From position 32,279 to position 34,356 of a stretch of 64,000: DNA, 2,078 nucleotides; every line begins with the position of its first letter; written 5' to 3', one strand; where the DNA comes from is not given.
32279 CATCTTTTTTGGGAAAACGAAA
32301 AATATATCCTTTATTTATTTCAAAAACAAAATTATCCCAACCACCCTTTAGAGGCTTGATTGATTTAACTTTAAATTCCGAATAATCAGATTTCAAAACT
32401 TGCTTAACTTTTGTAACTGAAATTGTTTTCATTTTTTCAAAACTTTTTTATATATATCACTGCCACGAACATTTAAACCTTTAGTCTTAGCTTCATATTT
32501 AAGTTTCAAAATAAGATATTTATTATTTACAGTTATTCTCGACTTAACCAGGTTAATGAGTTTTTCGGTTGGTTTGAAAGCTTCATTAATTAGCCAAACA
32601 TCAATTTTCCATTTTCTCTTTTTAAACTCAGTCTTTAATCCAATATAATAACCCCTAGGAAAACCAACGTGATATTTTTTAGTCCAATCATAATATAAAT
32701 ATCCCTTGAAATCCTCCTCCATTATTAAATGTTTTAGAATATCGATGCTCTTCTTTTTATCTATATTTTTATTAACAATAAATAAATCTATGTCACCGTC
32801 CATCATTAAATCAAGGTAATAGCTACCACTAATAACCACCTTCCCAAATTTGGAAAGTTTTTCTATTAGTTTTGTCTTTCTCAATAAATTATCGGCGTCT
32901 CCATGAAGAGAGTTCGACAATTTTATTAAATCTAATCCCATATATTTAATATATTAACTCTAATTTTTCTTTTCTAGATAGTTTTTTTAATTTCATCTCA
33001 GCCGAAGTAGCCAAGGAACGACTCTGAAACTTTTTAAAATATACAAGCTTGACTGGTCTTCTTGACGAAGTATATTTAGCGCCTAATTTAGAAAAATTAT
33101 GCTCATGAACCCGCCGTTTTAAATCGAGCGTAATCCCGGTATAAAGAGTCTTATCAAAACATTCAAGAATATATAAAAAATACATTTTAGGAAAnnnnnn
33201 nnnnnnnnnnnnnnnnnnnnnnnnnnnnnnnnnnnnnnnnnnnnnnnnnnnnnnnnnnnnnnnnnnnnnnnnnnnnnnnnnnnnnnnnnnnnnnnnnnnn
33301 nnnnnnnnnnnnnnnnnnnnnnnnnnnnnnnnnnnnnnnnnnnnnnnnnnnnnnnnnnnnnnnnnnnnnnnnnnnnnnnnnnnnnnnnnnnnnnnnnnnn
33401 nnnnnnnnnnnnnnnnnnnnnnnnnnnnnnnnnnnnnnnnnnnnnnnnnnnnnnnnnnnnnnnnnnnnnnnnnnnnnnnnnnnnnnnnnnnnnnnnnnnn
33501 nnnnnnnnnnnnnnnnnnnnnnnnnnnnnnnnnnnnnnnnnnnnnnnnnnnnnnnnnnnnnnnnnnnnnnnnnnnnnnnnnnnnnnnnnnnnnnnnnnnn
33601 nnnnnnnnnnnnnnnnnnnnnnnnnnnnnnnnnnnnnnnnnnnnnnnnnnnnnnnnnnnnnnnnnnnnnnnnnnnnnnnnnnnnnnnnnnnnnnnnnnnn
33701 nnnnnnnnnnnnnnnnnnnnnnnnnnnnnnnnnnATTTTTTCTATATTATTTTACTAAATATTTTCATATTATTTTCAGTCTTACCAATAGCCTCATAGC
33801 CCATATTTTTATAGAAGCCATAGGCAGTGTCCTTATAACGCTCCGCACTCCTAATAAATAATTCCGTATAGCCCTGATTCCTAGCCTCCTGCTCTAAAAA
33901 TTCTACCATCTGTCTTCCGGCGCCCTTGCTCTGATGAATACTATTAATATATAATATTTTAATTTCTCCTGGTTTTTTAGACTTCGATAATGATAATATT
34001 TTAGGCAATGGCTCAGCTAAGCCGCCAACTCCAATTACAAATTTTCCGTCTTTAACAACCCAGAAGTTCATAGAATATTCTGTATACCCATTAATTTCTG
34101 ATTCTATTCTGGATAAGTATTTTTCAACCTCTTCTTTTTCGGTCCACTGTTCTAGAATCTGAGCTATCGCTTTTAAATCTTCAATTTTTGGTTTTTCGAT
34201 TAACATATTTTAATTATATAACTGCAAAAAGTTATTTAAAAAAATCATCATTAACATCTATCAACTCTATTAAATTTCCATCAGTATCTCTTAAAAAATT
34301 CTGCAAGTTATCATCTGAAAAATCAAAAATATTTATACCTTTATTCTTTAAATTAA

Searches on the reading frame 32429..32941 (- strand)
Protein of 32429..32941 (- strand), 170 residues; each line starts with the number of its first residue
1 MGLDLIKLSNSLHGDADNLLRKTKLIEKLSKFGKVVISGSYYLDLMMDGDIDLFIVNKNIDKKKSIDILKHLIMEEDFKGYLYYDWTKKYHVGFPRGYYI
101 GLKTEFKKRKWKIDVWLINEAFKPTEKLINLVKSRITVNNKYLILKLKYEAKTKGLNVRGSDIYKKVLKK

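Call 64: search_protein_families(library=pfam, proteins=[window:32429-32941:-], max_evalue=0.001)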
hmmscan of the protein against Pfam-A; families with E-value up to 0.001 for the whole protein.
window:32429-32941:- (170 aa): 1 family
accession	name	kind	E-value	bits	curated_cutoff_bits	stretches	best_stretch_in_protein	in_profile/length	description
PF14792.12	DNA_pol_B_palm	-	0.0008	20.1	25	0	25-102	17-92/113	DNA polymerase beta palm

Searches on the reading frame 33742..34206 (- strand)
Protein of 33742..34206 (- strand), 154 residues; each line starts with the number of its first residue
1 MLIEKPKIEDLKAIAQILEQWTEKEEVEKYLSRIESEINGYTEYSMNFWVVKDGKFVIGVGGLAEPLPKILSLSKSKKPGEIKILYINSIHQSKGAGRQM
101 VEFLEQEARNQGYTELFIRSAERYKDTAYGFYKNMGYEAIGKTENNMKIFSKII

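Call 65: search_protein_families(library=pfam, proteins=[window:33742-34206:-], max_evalue=0.001)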
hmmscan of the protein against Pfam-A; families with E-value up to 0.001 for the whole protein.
window:33742-34206:- (154 aa): 5 families
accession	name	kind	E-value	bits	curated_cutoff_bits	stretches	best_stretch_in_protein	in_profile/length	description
PF00583.31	Acetyltransf_1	-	6.8e-11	42.9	20.7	1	23-137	9-116/116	Acetyltransferase (GNAT) family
PF13673.13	Acetyltransf_10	-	3.5e-10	40.4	23.6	1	22-144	5-114/128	Acetyltransferase (GNAT) domain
PF13420.13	Acetyltransf_4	-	1.6e-09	38.4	24.3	1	6-152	4-149/155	Acetyltransferase (GNAT) domain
PF13508.13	Acetyltransf_7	-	6.6e-09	36.5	27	1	47-138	4-83/84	Acetyltransferase (GNAT) domain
PF08445.16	FR47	-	0.00013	22.3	22.1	1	78-143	20-83/86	FR47-like protein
